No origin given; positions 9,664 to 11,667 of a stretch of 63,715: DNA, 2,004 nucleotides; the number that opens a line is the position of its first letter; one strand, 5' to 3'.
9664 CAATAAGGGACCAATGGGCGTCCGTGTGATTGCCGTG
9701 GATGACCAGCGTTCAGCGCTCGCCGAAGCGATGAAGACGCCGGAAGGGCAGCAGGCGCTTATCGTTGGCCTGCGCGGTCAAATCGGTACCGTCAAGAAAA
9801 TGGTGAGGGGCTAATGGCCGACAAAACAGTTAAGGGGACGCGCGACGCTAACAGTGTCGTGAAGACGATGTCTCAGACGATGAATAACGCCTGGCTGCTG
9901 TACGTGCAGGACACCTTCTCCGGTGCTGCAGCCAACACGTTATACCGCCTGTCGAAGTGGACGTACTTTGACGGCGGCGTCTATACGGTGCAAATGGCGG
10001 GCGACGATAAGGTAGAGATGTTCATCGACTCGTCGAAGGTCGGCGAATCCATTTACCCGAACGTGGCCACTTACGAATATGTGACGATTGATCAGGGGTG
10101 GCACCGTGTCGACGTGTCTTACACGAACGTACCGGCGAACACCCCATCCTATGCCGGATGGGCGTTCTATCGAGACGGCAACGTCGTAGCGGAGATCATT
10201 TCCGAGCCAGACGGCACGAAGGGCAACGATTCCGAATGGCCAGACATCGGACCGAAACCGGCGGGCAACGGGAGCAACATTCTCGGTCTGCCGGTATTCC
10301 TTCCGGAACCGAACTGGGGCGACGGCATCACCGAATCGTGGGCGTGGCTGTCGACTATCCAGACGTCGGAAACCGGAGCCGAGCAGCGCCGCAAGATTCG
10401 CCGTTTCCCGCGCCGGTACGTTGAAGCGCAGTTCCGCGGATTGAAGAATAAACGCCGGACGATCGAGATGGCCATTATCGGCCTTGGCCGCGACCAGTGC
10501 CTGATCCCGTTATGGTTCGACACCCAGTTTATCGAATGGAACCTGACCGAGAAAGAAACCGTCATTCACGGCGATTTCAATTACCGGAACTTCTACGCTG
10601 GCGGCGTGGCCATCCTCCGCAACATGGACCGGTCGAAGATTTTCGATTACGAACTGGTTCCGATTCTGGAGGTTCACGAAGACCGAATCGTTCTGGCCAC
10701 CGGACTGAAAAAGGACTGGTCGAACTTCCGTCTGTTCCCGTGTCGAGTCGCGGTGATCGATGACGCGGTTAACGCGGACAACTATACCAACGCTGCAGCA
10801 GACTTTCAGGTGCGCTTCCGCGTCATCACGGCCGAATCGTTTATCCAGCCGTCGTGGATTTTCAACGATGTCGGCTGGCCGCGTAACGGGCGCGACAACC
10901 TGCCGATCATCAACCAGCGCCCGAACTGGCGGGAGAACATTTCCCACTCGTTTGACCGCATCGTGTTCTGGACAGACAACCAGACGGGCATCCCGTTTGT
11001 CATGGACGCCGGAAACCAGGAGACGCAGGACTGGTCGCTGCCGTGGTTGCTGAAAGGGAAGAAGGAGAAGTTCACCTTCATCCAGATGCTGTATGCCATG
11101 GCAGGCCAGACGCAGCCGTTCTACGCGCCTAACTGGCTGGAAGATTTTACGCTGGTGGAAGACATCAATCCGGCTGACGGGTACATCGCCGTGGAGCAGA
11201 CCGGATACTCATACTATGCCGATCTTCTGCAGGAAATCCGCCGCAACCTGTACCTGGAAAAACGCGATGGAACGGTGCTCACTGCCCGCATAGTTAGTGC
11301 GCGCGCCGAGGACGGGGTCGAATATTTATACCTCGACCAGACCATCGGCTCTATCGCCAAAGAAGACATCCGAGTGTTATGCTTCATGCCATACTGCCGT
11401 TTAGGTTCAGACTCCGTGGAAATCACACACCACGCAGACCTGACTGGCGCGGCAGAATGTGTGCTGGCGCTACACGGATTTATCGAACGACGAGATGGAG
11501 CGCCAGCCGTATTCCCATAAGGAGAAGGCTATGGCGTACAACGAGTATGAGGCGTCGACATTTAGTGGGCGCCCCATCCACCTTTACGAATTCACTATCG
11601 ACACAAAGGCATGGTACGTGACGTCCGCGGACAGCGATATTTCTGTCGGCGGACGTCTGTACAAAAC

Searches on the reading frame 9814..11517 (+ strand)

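Call 6: search_protein_families(library=pfam, proteins=[window:9814-11517:+], max_evalue=0.1)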
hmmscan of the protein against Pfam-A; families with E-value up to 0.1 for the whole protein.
window:9814-11517:+ (568 aa): 1 family
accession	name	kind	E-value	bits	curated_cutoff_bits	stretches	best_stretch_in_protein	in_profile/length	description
PF09254.17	FokI_cleav_dom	-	0.074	12.9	25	0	9-60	109-160/188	FokI, cleavage domain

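Call 7: search_protein_families(library=phrogs, proteins=[window:9814-11517:+], max_evalue=0.01)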
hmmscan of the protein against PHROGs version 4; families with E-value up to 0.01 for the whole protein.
window:9814-11517:+ (568 aa): 2 families
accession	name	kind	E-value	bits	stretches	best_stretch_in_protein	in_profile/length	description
phrog_1082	-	tail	2.4e-98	331.2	1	157-560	505-898/1061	tail assembly protein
phrog_37552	-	tail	3.4e-10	41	1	411-540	46-172/189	tail protein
